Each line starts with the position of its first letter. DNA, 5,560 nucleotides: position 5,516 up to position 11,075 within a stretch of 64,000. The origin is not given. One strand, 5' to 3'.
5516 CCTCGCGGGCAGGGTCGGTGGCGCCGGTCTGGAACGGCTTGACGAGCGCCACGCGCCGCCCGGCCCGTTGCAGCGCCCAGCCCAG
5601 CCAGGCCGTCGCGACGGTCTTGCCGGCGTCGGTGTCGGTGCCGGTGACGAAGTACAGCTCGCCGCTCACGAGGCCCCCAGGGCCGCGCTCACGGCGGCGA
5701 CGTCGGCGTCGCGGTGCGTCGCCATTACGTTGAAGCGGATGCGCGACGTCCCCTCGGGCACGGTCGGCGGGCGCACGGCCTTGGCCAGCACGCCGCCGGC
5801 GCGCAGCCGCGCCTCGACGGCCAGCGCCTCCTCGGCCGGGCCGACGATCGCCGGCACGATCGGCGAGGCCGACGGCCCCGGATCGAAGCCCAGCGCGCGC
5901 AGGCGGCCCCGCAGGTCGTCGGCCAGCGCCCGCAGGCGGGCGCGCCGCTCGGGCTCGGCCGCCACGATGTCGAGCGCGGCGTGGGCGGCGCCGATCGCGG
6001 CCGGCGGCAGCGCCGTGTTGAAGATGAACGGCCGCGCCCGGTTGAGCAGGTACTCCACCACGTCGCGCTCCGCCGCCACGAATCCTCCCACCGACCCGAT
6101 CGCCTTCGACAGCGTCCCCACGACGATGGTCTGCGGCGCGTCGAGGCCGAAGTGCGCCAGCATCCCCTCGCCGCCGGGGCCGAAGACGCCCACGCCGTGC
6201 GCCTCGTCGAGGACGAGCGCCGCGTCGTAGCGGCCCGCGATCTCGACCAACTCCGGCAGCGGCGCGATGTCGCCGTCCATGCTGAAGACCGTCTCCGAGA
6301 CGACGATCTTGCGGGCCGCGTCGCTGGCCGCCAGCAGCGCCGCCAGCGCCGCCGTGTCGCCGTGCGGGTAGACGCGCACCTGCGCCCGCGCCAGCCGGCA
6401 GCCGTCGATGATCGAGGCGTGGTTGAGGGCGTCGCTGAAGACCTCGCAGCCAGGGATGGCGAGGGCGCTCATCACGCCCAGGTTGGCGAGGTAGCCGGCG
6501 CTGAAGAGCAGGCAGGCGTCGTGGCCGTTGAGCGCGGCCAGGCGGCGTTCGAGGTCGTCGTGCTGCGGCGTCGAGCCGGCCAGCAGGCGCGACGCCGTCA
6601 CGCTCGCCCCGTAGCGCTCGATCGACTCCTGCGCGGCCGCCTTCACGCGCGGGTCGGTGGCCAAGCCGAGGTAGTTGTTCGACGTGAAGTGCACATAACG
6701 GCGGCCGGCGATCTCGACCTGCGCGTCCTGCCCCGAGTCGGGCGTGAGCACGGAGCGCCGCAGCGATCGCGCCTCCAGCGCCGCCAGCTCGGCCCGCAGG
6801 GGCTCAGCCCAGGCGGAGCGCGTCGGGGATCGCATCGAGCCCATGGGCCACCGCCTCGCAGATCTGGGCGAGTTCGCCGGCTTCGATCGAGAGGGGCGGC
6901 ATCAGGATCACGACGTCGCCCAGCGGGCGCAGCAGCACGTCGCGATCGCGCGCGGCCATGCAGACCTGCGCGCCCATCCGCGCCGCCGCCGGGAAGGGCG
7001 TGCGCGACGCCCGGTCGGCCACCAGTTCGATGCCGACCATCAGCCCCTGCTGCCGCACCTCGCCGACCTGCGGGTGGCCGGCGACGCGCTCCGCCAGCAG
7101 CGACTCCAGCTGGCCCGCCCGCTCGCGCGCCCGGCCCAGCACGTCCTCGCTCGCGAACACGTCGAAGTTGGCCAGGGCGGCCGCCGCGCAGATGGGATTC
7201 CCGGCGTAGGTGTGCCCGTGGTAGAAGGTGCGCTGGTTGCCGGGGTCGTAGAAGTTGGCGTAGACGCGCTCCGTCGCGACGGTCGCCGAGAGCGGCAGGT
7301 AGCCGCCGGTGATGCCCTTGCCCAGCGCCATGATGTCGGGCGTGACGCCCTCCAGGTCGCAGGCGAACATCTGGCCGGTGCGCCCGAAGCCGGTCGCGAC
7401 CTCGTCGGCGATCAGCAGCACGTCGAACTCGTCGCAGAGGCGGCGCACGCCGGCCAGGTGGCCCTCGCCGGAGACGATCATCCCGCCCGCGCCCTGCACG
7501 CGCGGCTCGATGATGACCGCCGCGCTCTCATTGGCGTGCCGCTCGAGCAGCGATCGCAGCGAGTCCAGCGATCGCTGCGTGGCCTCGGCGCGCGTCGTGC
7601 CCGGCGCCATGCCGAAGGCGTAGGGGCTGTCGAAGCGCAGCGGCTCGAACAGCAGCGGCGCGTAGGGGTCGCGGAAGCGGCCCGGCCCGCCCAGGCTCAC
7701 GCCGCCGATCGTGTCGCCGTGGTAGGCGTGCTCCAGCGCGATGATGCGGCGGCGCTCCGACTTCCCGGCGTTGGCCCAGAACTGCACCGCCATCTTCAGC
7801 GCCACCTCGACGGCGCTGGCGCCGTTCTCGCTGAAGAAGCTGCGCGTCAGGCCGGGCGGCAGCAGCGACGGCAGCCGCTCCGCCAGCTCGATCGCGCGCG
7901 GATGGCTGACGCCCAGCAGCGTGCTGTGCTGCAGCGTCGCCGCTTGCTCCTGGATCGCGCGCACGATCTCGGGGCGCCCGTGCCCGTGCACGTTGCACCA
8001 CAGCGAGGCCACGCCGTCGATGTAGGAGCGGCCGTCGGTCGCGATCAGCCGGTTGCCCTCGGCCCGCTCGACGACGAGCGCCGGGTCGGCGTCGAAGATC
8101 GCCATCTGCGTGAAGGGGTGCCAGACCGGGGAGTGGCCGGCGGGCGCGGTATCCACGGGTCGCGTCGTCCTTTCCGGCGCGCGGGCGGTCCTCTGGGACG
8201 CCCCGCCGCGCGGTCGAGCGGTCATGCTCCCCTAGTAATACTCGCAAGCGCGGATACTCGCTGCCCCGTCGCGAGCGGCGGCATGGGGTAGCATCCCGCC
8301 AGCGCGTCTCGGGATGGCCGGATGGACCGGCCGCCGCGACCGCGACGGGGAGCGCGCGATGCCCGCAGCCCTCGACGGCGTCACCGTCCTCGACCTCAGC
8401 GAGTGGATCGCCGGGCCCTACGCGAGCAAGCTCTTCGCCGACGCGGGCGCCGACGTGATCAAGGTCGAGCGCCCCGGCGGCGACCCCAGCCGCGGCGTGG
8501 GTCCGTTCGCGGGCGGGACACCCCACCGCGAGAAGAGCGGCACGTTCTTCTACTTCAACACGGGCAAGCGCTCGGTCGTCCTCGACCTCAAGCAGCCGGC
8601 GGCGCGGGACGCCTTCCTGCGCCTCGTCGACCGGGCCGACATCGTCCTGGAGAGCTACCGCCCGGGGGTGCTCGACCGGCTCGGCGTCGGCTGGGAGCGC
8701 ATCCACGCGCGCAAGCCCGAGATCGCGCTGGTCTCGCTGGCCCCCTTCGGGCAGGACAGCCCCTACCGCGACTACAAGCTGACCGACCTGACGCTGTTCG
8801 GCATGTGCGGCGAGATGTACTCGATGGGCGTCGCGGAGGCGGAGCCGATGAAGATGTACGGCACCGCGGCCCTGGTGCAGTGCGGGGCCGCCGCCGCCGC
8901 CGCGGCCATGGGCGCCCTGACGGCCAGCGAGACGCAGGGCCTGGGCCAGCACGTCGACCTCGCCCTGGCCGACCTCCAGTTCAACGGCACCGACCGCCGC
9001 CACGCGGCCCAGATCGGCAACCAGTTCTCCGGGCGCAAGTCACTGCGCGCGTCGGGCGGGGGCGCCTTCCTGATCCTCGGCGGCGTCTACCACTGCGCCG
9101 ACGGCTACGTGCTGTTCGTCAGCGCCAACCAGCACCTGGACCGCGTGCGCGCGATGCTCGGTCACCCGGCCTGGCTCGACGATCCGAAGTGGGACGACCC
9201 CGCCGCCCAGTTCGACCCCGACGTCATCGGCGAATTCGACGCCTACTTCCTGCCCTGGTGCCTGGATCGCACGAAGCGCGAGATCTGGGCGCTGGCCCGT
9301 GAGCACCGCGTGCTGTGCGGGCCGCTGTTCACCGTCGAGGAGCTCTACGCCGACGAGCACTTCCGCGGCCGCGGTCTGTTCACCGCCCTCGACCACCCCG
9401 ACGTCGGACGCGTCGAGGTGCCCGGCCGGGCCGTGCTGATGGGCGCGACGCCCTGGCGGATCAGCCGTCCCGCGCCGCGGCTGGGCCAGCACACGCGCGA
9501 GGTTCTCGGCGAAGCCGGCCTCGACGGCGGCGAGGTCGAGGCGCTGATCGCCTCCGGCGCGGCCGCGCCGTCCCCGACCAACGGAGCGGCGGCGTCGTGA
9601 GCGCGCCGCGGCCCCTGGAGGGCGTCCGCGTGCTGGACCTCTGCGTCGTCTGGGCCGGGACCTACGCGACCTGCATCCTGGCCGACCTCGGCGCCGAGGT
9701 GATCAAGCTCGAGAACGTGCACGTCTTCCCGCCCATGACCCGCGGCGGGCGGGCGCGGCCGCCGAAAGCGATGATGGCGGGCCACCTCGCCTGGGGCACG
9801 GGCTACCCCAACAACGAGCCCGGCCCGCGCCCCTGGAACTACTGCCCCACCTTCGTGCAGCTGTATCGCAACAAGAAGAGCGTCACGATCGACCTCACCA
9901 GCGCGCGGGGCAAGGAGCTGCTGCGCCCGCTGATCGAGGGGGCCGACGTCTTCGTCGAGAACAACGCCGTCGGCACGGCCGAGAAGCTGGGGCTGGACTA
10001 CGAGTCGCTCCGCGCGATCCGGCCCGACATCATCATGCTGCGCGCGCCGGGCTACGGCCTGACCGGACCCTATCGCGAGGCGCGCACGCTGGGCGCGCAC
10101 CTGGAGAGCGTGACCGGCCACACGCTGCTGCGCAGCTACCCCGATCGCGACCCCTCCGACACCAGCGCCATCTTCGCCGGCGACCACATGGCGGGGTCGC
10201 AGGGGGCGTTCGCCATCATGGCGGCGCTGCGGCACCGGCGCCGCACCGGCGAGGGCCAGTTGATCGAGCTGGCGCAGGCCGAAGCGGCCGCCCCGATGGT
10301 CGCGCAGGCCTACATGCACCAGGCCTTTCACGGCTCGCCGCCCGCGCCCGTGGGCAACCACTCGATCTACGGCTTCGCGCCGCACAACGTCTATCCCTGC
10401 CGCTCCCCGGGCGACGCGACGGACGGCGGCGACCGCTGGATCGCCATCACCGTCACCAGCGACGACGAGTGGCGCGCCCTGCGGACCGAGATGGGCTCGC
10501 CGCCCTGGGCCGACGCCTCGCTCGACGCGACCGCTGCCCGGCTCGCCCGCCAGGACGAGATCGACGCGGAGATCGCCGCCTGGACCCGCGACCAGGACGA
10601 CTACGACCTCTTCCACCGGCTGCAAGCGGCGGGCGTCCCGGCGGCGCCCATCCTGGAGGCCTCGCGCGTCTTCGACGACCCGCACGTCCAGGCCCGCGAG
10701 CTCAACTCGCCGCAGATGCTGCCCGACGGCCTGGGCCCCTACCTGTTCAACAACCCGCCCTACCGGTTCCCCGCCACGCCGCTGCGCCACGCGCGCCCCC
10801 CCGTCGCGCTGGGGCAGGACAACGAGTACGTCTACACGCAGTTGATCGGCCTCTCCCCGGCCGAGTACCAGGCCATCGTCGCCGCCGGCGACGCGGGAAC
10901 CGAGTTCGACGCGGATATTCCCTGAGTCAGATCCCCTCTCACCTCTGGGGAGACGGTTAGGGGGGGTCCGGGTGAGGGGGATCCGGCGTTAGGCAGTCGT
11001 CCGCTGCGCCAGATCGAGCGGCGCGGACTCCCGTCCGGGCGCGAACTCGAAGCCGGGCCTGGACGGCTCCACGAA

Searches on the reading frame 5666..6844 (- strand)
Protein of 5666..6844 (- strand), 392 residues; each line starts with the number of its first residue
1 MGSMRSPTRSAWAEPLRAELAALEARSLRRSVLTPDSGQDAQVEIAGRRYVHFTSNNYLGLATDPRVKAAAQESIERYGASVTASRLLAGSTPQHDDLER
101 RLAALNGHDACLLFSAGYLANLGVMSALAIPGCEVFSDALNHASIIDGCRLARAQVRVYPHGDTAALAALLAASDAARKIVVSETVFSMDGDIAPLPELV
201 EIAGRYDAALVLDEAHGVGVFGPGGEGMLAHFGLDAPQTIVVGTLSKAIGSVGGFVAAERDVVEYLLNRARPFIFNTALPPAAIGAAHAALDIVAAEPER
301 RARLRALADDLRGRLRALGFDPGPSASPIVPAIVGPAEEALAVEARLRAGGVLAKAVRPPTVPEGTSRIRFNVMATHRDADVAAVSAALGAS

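Call 72: search_protein_families(library=pfam, proteins=[window:5666-6844:-], max_evalue=0.00001)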
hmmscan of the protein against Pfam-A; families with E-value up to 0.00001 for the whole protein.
window:5666-6844:- (392 aa): 1 family
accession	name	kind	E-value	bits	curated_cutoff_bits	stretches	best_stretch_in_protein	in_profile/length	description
PF00155.27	Aminotran_1_2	-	6.6e-60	203.6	19.7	1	50-385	3-357/361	Aminotransferase class I and II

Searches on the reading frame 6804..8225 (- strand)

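Call 72: search_protein_families(library=pfam, proteins=[window:6804-8225:-], max_evalue=0.00001)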
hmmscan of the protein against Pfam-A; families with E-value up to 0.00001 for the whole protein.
window:6804-8225:- (473 aa): 1 family
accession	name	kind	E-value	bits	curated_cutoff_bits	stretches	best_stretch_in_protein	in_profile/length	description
PF00202.27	Aminotran_3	-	5.5e-98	328.7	30.5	1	49-461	10-401/403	Aminotransferase class-III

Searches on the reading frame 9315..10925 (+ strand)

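Call 72: search_protein_families(library=pfam, proteins=[window:9315-10925:+], max_evalue=0.00001)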
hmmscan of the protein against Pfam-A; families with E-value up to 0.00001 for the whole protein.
window:9315-10925:+ (536 aa): 1 family
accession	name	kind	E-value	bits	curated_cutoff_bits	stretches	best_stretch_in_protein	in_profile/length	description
PF02515.22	CoA_transf_3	-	2.5e-88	297.1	23.3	1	101-503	1-366/366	CoA-transferase family III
